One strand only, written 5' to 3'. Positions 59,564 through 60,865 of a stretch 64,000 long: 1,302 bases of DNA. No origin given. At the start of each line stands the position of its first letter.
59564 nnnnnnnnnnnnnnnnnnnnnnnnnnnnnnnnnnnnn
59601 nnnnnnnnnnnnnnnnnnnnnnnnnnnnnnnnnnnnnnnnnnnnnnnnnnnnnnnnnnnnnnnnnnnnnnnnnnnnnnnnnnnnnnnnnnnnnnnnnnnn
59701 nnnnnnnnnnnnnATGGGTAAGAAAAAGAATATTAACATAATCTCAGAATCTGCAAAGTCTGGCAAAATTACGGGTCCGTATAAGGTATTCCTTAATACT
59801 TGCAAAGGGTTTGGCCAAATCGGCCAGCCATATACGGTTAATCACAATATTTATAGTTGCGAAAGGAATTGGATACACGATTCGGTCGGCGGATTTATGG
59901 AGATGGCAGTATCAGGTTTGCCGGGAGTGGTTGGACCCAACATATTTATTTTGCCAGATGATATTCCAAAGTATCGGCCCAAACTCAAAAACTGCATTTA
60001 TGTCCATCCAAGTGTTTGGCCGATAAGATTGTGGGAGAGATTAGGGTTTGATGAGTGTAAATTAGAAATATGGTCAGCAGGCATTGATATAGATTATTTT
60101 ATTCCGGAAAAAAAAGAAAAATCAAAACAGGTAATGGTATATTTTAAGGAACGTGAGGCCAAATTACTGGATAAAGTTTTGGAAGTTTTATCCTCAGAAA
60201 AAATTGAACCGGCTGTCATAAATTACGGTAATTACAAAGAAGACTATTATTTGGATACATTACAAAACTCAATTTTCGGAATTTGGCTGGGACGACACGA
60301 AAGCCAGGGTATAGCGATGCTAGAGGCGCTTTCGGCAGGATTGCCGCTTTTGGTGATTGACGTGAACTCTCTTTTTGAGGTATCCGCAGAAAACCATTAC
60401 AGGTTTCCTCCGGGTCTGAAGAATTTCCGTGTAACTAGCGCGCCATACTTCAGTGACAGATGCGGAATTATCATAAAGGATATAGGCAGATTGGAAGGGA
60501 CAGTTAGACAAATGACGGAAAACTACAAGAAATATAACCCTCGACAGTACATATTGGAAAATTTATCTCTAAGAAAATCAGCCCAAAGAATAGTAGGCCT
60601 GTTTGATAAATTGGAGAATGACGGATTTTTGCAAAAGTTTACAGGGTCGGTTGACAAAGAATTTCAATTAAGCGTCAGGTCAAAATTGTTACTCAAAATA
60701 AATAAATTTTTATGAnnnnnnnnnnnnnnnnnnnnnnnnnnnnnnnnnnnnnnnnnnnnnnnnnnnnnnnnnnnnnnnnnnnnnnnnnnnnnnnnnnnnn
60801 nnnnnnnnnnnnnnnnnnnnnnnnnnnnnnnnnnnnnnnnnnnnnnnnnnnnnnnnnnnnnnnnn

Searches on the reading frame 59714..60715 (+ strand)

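Call 55: search_protein_families(library=pfam, proteins=[window:59714-60715:+], max_evalue=0.0001)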
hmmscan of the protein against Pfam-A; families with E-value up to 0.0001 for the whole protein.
window:59714-60715:+ (333 aa): 0 families

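Call 76: search_protein_families(library=pfam, proteins=[window:59714-60715:+], max_evalue=0.01)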
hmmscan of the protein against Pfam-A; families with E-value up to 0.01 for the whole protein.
window:59714-60715:+ (333 aa): 2 families
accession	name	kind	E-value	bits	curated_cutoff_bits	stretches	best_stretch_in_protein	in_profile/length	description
PF00534.26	Glycos_transf_1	-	0.00078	19.5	26.4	1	163-228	70-135/172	Glycosyl transferases group 1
PF13692.12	Glyco_trans_1_4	-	0.0055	17.4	27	0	159-232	53-125/142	Glycosyl transferases group 1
